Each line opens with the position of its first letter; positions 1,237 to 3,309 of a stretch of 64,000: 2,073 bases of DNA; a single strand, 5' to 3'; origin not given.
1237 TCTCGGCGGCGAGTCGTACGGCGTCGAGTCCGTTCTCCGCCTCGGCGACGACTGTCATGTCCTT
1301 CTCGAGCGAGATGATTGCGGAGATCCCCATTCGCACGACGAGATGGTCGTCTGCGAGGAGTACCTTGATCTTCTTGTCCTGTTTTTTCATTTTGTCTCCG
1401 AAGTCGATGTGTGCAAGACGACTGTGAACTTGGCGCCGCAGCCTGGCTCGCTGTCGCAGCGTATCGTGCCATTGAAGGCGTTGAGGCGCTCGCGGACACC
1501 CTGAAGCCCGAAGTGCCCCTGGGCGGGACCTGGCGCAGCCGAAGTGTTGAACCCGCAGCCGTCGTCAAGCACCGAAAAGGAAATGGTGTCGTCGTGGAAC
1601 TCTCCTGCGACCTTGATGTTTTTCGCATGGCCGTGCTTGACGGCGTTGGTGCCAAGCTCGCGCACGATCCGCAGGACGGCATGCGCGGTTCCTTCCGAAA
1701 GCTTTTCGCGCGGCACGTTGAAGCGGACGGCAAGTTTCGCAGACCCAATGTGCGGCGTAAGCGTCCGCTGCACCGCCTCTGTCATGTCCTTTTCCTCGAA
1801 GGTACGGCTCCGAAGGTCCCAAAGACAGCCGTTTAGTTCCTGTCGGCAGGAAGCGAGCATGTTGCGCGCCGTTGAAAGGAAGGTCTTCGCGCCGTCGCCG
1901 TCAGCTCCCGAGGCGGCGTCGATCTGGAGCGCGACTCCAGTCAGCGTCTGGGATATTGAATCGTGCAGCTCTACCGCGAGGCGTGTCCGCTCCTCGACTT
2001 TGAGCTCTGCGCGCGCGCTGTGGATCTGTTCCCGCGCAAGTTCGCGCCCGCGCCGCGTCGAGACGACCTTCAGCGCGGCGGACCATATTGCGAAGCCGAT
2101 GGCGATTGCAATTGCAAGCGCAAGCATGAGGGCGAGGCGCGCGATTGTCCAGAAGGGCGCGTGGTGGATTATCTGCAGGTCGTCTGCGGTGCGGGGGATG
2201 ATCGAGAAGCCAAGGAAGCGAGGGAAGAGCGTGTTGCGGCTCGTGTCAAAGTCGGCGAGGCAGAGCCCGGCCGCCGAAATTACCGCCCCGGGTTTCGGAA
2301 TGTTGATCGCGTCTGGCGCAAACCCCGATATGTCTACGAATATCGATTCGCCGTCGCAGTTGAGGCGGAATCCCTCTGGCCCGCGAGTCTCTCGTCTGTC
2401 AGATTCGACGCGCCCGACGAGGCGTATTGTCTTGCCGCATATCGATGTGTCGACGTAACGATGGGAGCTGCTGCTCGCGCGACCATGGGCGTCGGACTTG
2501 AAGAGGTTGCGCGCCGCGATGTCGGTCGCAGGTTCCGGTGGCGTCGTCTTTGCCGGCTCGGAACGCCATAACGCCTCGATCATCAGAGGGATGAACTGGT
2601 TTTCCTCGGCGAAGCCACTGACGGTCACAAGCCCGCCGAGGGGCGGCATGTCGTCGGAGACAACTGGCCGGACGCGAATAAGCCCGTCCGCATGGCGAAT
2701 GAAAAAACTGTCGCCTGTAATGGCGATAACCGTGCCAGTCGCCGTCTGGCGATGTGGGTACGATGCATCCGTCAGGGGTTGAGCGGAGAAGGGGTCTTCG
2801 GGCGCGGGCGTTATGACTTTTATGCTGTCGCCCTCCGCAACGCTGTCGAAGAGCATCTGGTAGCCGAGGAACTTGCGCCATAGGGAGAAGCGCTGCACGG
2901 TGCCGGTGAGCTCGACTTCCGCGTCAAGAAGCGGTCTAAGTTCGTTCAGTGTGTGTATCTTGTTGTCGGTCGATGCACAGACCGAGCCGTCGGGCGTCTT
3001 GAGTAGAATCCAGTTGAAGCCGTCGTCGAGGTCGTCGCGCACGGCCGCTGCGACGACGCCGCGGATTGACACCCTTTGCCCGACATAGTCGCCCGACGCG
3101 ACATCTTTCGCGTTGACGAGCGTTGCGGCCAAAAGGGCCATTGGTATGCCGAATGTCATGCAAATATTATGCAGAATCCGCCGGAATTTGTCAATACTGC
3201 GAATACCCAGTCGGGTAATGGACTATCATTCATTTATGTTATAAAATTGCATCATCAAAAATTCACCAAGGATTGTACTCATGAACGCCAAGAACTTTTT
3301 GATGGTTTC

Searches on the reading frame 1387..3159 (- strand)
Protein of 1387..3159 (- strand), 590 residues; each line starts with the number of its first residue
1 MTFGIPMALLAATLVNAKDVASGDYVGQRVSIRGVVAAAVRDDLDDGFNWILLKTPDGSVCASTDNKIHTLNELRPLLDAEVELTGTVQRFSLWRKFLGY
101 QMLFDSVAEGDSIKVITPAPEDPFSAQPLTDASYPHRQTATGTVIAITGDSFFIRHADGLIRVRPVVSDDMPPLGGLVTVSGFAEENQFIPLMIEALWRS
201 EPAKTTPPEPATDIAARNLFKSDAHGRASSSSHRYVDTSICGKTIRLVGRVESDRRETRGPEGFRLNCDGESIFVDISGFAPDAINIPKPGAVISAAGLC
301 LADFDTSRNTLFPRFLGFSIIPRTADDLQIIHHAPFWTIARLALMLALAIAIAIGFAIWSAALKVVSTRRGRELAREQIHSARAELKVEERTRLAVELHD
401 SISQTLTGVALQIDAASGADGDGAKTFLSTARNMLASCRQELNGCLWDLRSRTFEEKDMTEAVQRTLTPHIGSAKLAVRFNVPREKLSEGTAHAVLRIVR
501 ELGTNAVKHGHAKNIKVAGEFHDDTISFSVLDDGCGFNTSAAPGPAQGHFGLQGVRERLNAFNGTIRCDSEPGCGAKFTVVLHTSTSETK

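Call 5: search_protein_families(library=pfam, proteins=[window:1387-3159:-])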
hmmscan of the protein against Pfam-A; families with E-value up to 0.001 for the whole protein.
window:1387-3159:- (590 aa): 3 families
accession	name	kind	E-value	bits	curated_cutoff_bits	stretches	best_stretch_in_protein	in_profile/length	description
PF02518.31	HATPase_c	-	3.8e-13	50.3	26.4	1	493-583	4-108/111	Histidine kinase-, DNA gyrase B-, and HSP90-like ATPase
PF07730.19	HisKA_3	-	3.5e-11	43.9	24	1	390-452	1-66/68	Histidine kinase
PF13581.12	HATPase_c_2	-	8.4e-06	26.3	27.4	1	481-547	18-89/127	Histidine kinase-like ATPase domain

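Call 12: find_homologous_proteins(query=window:1387-3159:-)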
Query window:1387-3159:- (590 aa): 1898 proteins with E <= 0.001 among 8000 candidates; the best 120 are listed.
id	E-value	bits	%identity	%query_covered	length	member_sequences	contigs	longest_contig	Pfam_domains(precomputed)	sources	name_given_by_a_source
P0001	0.0e+0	1289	97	99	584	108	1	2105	PF13581.13,PF07730.20,PF02518.32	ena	-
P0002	0.0e+0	1223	91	100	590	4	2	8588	PF13581.13,PF07730.20,PF02518.32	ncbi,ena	-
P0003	0.0e+0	1170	87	100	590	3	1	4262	PF13581.13,PF07730.20,PF02518.32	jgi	-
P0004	0.0e+0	1169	89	100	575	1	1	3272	PF13581.13,PF07730.20,PF02518.32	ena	-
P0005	0.0e+0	1095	80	100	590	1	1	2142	PF13581.13,PF07730.20,PF02518.32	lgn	-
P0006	0.0e+0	1065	79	99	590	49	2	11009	PF13581.13,PF07730.20,PF02518.32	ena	-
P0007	0.0e+0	1040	78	99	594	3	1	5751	PF13581.13,PF07730.20,PF02518.32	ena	-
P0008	1.7e-295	999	74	99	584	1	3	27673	PF13581.13,PF07730.20,PF02518.32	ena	-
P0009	1.5e-294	996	75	99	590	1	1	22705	PF13581.13,PF07730.20,PF02518.32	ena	-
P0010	1.9e-290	983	73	99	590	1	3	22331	PF13581.13,PF07730.20,PF02518.32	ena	-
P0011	6.1e-287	971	72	99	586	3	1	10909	PF07730.20,PF02518.32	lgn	-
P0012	1.7e-278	943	71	99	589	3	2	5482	PF13581.13,PF07730.20,PF02518.32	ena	-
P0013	2.8e-278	942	71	99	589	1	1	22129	PF13581.13,PF07730.20,PF02518.32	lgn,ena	-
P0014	3.2e-278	942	70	99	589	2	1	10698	PF13581.13,PF07730.20,PF02518.32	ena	-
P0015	3.9e-278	942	71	99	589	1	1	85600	PF13581.13,PF07730.20,PF02518.32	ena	-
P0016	2.7e-276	936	71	99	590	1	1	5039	PF13581.13,PF07730.20,PF02518.32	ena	-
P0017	1.3e-275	934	70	99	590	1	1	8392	PF13581.13,PF07730.20,PF02518.32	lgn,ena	-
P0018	9.4e-274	928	71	98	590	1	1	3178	PF13581.13,PF07730.20,PF02518.32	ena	-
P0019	7.6e-269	911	69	99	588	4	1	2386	PF13581.13,PF07730.20,PF02518.32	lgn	-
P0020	1.1e-267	908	70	98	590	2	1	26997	PF13581.13,PF07730.20,PF02518.32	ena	-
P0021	1.2e-261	888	68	99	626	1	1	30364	PF13581.13,PF07730.20,PF02518.32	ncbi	-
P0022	2.0e-258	877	65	99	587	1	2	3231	PF13581.13,PF07730.20,PF02518.32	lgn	-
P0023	1.9e-254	864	64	100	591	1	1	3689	PF13581.13,PF07730.20,PF02518.32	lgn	-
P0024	2.4e-231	788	61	96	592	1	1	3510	PF07730.20,PF02518.32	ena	-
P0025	3.4e-225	767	59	98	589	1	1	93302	PF13581.13,PF07730.20,PF02518.32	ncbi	-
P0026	1.2e-222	759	59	99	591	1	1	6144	PF13581.13,PF07730.20,PF02518.32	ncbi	-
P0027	2.4e-213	728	58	99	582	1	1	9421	PF13581.13,PF07730.20,PF02518.32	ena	-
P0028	1.2e-211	723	58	99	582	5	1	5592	PF13581.13,PF07730.20,PF02518.32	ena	-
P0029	5.6e-210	717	59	100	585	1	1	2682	PF13581.13,PF07730.20,PF02518.32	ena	-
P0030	3.4e-206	704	57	98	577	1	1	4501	PF07730.20,PF02518.32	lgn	-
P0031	1.7e-203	696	55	99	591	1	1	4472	PF13581.13,PF07730.20,PF02518.32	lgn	-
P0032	6.2e-203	694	55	100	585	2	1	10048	PF07730.20,PF02518.32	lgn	-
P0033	1.4e-166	574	63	69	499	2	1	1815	PF00196.26,PF07730.20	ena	-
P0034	5.3e-166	572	49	96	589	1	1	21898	PF13581.13,PF07730.20,PF02518.32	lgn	-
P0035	3.2e-165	569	48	97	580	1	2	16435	PF13581.13,PF07730.20,PF02518.32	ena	-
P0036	1.9e-164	567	48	97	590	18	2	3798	PF13581.13,PF07730.20,PF02518.32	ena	-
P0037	1.1e-163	564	47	97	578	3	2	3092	PF13581.13,PF07730.20,PF02518.32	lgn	-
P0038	5.2e-163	562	48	98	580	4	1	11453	PF13581.13,PF07730.20,PF02518.32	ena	-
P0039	8.5e-163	561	47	96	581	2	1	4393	PF13581.13,PF07730.20,PF02518.32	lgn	-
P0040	1.4e-162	561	50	96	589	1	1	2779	PF13581.13,PF07730.20,PF02518.32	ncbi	ncbi:MAG: sensor histidine kinase [Kiritimatiellia bacterium]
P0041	8.0e-161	555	50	97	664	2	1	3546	PF13581.13,PF07730.20,PF02518.32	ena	-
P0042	1.9e-158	547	48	97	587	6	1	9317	PF13581.13,PF07730.20,PF02518.32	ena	-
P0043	1.9e-158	547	47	99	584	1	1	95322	PF13581.13,PF07730.20,PF02518.32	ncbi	ncbi:MAG: sensor histidine kinase [Kiritimatiellia bacterium]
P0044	5.6e-158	545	49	96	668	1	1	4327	PF13581.13,PF07730.20,PF02518.32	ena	-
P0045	1.2e-157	544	46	97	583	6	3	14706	PF13581.13,PF07730.20,PF02518.32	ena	-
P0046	2.3e-154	533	48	96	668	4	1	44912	PF13581.13,PF07730.20,PF02518.32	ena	-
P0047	7.9e-154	532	47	97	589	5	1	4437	PF13581.13,PF07730.20,PF02518.32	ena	-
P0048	7.7e-153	528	48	96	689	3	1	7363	PF13581.13,PF07730.20,PF02518.32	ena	-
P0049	5.5e-151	522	47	96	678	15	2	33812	PF13581.13,PF07730.20,PF02518.32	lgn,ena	-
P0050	1.7e-150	521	47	97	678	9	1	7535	PF13581.13,PF07730.20,PF02518.32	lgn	-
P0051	2.7e-150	520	47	96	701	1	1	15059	PF13581.13,PF07730.20,PF02518.32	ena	-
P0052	3.3e-150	520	46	96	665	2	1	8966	PF13581.13,PF07730.20,PF02518.32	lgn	-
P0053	7.3e-150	519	46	98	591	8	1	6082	PF13581.13,PF07730.20,PF02518.32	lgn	-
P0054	8.5e-150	518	45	98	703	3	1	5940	PF07730.20,PF02518.32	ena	-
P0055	1.0e-149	518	45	98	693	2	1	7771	PF13581.13,PF07730.20,PF02518.32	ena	-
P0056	1.5e-149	517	47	96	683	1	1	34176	PF13581.13,PF07730.20,PF02518.32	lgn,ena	-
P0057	1.3e-148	514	46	96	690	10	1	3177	PF07730.20,PF02518.32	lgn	-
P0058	1.4e-147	511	45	96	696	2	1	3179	PF07730.20,PF02518.32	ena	-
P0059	1.9e-147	511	45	97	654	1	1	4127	PF13581.13,PF07730.20,PF02518.32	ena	-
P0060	3.7e-147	510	45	98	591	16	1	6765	PF13581.13,PF07730.20,PF02518.32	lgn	-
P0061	8.8e-147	508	45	96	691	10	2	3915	PF13581.13,PF07730.20,PF02518.32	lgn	-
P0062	1.3e-146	508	47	98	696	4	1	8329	PF07730.20,PF02518.32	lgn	-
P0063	1.4e-146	508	45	96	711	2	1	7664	PF13581.13,PF07730.20,PF02518.32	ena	-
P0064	6.1e-146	506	45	97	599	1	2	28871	PF13581.13,PF07730.20,PF02518.32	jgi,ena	-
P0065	6.6e-146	505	46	96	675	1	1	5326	PF13581.13,PF07730.20,PF02518.32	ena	-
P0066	7.5e-146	505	46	97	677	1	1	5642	PF13581.13,PF07730.20,PF02518.32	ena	-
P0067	3.2e-145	503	47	95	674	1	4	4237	PF13581.13,PF07730.20,PF02518.32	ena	-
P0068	4.8e-144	499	47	96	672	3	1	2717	PF13581.13,PF07730.20,PF02518.32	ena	-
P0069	7.5e-144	499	44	98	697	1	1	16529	PF07730.20,PF02518.32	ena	-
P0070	8.3e-144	499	45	96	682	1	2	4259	PF13581.13,PF07730.20,PF02518.32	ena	-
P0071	2.2e-143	497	44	98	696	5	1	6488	PF07730.20,PF02518.32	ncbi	-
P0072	2.8e-143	497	46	96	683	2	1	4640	PF13581.13,PF07730.20,PF02518.32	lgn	-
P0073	2.8e-143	497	45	99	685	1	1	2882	PF13581.13,PF07730.20,PF02518.32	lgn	-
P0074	2.8e-143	497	44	98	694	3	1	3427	PF13581.13,PF07730.20,PF02518.32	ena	-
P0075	3.1e-143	497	45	98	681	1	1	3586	PF13581.13,PF07730.20,PF02518.32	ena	-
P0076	6.8e-143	496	44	97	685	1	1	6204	PF13581.13,PF07730.20,PF02518.32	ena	-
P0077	1.3e-142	495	45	92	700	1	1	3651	PF13581.13,PF07730.20,PF02518.32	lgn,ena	-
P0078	1.8e-142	494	46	96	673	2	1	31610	PF13581.13,PF07730.20,PF02518.32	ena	-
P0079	2.1e-142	494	45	94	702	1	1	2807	PF13581.13,PF07730.20,PF02518.32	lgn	-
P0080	2.4e-142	494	46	95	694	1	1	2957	PF13581.13,PF07730.20,PF02518.32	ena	-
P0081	2.8e-142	493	44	97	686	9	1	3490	PF13581.13,PF07730.20,PF02518.32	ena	-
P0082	3.5e-142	493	45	96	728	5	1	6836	PF13581.13,PF07730.20,PF02518.32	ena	-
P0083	4.4e-142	493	44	95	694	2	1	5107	PF13581.13,PF07730.20,PF02518.32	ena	-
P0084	4.6e-142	493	45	98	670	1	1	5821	PF13581.13,PF07730.20,PF02518.32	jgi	-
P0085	7.2e-142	492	46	93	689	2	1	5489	PF13581.13,PF07730.20,PF02518.32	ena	-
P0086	2.1e-141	491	44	98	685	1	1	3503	PF13581.13,PF07730.20,PF02518.32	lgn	-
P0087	4.6e-141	489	46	96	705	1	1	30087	PF13581.13,PF07730.20,PF02518.32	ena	-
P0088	8.9e-141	489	46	97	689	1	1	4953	PF13581.13,PF07730.20,PF02518.32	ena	-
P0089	3.0e-140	487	46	96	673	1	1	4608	PF13581.13,PF07730.20,PF02518.32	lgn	-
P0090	3.6e-140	487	46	94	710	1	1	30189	PF13581.13,PF07730.20,PF02518.32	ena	-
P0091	4.1e-140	486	45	95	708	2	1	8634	PF13581.13,PF07730.20,PF02518.32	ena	-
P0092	5.0e-140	486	45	98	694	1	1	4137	PF13581.13,PF07730.20,PF02518.32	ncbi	-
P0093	6.6e-140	486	44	98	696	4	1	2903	PF07730.20,PF02518.32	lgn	-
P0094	7.1e-140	486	45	95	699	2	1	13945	PF13581.13,PF07730.20,PF02518.32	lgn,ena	-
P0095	8.1e-140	485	45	96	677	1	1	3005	PF13581.13,PF07730.20,PF02518.32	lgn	-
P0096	2.0e-139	484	44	97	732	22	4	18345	PF07730.20,PF02518.32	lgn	-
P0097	5.6e-139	483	44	98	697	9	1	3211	PF07730.20,PF02518.32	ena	-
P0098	8.1e-139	482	45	97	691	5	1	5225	PF13581.13,PF07730.20,PF02518.32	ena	-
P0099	9.2e-139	482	46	94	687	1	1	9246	PF07730.20,PF02518.32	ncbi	-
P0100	1.2e-138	482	45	99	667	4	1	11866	PF13581.13,PF07730.20,PF02518.32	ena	-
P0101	1.5e-138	481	46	94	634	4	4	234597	PF13581.13,PF07730.20,PF02518.32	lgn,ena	-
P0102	2.1e-138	481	45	96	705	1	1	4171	PF13581.13,PF07730.20,PF02518.32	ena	-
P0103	2.5e-138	480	45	98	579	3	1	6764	PF13581.13,PF07730.20,PF02518.32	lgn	-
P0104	4.3e-138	480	44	96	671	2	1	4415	PF13581.13,PF07730.20,PF02518.32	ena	-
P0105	4.7e-138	480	46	95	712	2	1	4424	PF13581.13,PF07730.20,PF02518.32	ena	-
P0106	4.8e-138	480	44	99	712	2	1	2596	PF13581.13,PF07730.20,PF02518.32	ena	-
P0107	4.8e-138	479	46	97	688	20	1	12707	PF13581.13,PF07730.20,PF02518.32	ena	-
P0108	5.0e-138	479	44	97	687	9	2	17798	PF13581.13,PF07730.20,PF02518.32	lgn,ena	-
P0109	7.0e-138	479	44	93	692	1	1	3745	PF13581.13,PF07730.20,PF02518.32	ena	-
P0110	8.5e-138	479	44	96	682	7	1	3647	PF13581.13,PF07730.20,PF02518.32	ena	-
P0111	8.5e-138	479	45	97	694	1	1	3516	PF07730.20,PF02518.32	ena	-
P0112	1.0e-137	478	45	97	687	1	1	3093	PF13581.13,PF07730.20,PF02518.32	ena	-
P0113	1.0e-137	478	45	93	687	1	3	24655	PF13581.13,PF07730.20,PF02518.32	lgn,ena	-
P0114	1.3e-137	478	44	94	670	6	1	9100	PF13581.13,PF07730.20,PF02518.32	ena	-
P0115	1.6e-137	478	46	94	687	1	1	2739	PF07730.20,PF02518.32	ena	-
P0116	1.7e-137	478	44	96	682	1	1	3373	PF07730.20,PF02518.32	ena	-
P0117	2.4e-137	477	45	93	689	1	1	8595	PF13581.13,PF07730.20,PF02518.32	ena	-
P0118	2.5e-137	477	46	94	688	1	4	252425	PF13581.13,PF07730.20,PF02518.32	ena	-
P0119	5.1e-137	476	45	94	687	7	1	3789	PF07730.20,PF02518.32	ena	-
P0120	5.4e-137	476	44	97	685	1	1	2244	PF13581.13,PF07730.20,PF02518.32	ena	-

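Call 14: find_related_loci(query=A1, collection=genome_contigs, flank=10000)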
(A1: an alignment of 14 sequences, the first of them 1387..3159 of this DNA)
Query A1 (590 aa) in genome_contigs; peptide patterns used: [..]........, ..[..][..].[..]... (x = any residue, [..] = any of these).
238 stretches matched a pattern; 184 encode a relative of the query (tblastn E <= 1e-3); the best 80 are kept; 80 distinct loci.
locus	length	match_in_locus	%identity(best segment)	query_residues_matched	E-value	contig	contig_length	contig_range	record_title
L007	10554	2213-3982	98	1-590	0e+0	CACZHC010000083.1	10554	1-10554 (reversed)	uncultured bacterium isolate RUG12612 genome assembly, contig: RUG12612_asm_83, whole genome shotgun sequence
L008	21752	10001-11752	79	5-588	0e+0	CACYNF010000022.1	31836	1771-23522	uncultured bacterium isolate RUG12088 genome assembly, contig: RUG12088_asm_22, whole genome shotgun sequence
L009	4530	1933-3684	79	5-588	0e+0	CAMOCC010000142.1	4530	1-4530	MAG: uncultured Verrucomicrobia bacterium isolate SRR873601_bin.89_metaWRAP_v1.3_MAG genome assembly, contig: NODE_65686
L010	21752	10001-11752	79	5-588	0e+0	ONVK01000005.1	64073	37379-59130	uncultured Lentisphaerae bacterium isolate RUG673 genome assembly, contig: scaffold_166, whole genome shotgun sequence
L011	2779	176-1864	50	15-582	7e-172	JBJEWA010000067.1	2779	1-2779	MAG: Kiritimatiellia bacterium isolate LOHA43_bin.016 NODE_29105_length_2779_cov_7.028267, whole genome shotgun sequence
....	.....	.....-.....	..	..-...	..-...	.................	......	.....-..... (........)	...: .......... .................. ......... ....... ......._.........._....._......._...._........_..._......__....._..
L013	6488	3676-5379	44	15-590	1e-149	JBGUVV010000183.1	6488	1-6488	MAG: Kiritimatiellia bacterium isolate ruminal_MAG_92 ruminal_MAG_92_contig_0183, whole genome shotgun sequence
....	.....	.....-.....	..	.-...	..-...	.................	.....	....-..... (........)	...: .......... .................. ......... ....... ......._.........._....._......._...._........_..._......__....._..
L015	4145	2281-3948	45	30-589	4e-144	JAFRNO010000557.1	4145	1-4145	MAG: Kiritimatiellae bacterium isolate RGIG2632 Goat_Omasum-1__c571666, whole genome shotgun sequence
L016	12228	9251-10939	42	18-588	1e-139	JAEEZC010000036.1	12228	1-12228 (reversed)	MAG: Verrucomicrobia bacterium isolate Tb.RUG.75 k141_952714_flag=0_multi=24.2108_len=12228, whole genome shotgun sequen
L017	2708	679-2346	45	30-589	3e-147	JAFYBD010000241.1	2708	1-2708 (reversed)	MAG: Lentisphaeria bacterium isolate RGIG6930 Sheep_Rumen-5__c1465185, whole genome shotgun sequence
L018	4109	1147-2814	45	30-589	6e-142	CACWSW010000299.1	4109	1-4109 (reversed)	uncultured bacterium isolate RUG10884 genome assembly, contig: RUG10884_asm_299, whole genome shotgun sequence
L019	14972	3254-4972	41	9-588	3e-133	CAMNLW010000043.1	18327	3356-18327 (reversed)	MAG: uncultured Verrucomicrobia bacterium isolate SRR873596_bin.102_metaWRAP_v1.3_MAG genome assembly, contig: NODE.6904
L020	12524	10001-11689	41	16-585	6e-130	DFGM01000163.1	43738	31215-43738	MAG TPA_asm: Verrucomicrobia bacterium UBA3750 UBA3750_contig_19987, whole genome shotgun sequence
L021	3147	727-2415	41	16-585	1e-134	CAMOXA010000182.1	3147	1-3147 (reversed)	MAG: uncultured Verrucomicrobia bacterium isolate SRR873606_bin.25_metaWRAP_v1.3_MAG genome assembly, contig: NODE_11173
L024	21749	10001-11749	42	15-587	3e-127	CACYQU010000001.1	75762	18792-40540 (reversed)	uncultured bacterium isolate RUG12190 genome assembly, contig: RUG12190_asm_1, whole genome shotgun sequence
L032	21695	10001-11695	38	19-580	3e-108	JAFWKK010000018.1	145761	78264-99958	MAG: Kiritimatiellae bacterium isolate RGIG5820 Sheep_Ileum.Co__c123967, whole genome shotgun sequence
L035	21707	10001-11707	37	15-580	1e-106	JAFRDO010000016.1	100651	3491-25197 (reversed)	MAG: Kiritimatiellae bacterium isolate RGIG2398 Goat_Ileum-4__c38508, whole genome shotgun sequence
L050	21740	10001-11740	37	13-589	2e-99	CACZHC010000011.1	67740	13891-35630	uncultured bacterium isolate RUG12612 genome assembly, contig: RUG12612_asm_11, whole genome shotgun sequence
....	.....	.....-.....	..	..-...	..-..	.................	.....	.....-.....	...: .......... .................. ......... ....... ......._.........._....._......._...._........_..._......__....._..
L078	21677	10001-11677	35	25-580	1e-91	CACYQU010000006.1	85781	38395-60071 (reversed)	uncultured bacterium isolate RUG12190 genome assembly, contig: RUG12190_asm_6, whole genome shotgun sequence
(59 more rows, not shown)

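Call 32: predict_structure(alignment_id=A1)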
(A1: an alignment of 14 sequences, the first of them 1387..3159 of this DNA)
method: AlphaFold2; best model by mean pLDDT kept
length: 590 residues; sequences in the alignment: 14
mean_pLDDT: 79.1   pTM: 0.54
mean pLDDT of the five models: 79.1, 79.0, 78.6, 78.0, 77.1
residues with pLDDT >= 90: 161; 70-90: 281; 50-70: 120; < 50: 28
segments of 3 or more residues with pLDDT < 50: 1-9, 256-260, 543-549, 586-590
pLDDT, mean of each block of 10 residues (from residue 1): 42 84 87 92 82 89 89 91 92 77 79 89 90 90 93 91 87 94 83 92 88 90 60 77 93 60 83 90 84 94 69 77 92 83 90 89 77 57 54 66 68 60 59 65 63 64 81 84 78 84 82 89 87 77 47 70 81 84 57
secondary structure, 60 per line:
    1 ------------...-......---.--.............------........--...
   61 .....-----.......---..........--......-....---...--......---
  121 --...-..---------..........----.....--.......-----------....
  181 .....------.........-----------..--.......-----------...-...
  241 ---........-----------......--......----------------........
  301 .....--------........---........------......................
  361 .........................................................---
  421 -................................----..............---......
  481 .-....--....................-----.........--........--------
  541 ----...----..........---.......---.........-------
elements in order: E13-15 H17-22 E29-41 E48-55 E58-65 H71-77 E81-90 H93-98 E100-103 E112-117 E138-147 E152-156 E159-165 E177-185 E192-200 H216-219 E220-222 E234-236 E244-251 E263-268 E271-276 E293-305 E314-321 E328-332 H339-417 H422-453 H459-471 E475-481 H489-508 E514-522 E525-532 H552-561 E565-571 E575-583

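Call 36: fold_search(model_id=the predicted structure, library=pdb)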
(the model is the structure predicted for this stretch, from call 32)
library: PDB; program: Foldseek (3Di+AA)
matches with E <= 10: 1255; with E <= 0.001: 403
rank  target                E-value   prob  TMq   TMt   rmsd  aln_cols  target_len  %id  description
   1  9jfj_A                2.3e-10  1.00  0.21  0.45   8.5       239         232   16  Crystal structure of the cytoplasmic domain of ZraS in ADP-bound form (released 2025-03-26)
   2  5iuj_B                4.7e-10  1.00  0.19  0.48  13.2       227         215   23  Crystal structure of the DesK-DesR complex in the phosphotransfer state with low Mg2+ (20 mM) (released 2016-12-21)
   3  9jfj_C                5.9e-10  1.00  0.20  0.45   9.1       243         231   17  Crystal structure of the cytoplasmic domain of ZraS in ADP-bound form (released 2025-03-26)
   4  5iuk_D                1.1e-09  1.00  0.18  0.44  15.7       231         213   24  Crystal structure of the DesK-DesR complex in the phosphotransfer state with high Mg2+ (150 mM) (released 2016-12-21)
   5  8g3a_D                1.2e-09  1.00  0.21  0.34  11.8       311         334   17  BceAB-S nucleotide free TM state 1 (released 2023-06-21)
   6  3gig_B                1.3e-09  1.00  0.19  0.50  12.7       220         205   24  Crystal structure of phosphorylated DesKC in complex with AMP-PCP (released 2009-09-15)
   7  7ssj_D                1.3e-09  1.00  0.20  0.48  14.2       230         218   24  Crystal structure of the DesK-DesR complex in the phosphatase state (released 2022-11-16)
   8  5iuj_E                1.7e-09  1.00  0.19  0.49  13.6       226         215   24  Crystal structure of the DesK-DesR complex in the phosphotransfer state with low Mg2+ (20 mM) (released 2016-12-21)
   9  5iul_E                1.8e-09  1.00  0.17  0.43  13.6       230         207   25  Crystal structure of the DesK-DesR complex in the phosphotransfer state with high Mg2+ (150 mM) and BeF3 (released 2016-12-21)
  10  5iuk_B                1.8e-09  1.00  0.17  0.42  13.7       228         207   25  Crystal structure of the DesK-DesR complex in the phosphotransfer state with high Mg2+ (150 mM) (released 2016-12-21)
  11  3ehj_A                2.3e-09  1.00  0.19  0.51  13.9       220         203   21  Crystal structure of DesKC-H188V in complex with AMP-PCP (released 2009-09-15)
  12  7ssj_A                2.4e-09  1.00  0.20  0.48  14.1       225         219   23  Crystal structure of the DesK-DesR complex in the phosphatase state (released 2022-11-16)
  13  4r39_A                2.5e-09  1.00  0.22  0.54   9.7       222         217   17  Histidine kinase domain from Erythrobacter litoralis EL346 blue-light activated histidine kinase (released 2014-12-03)
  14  5iuj_A                2.5e-09  1.00  0.19  0.48  15.8       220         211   24  Crystal structure of the DesK-DesR complex in the phosphotransfer state with low Mg2+ (20 mM) (released 2016-12-21)
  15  3gie_B                2.7e-09  1.00  0.19  0.48   9.8       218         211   24  Crystal structure of DesKC_H188E in complex with AMP-PCP (released 2009-09-15)
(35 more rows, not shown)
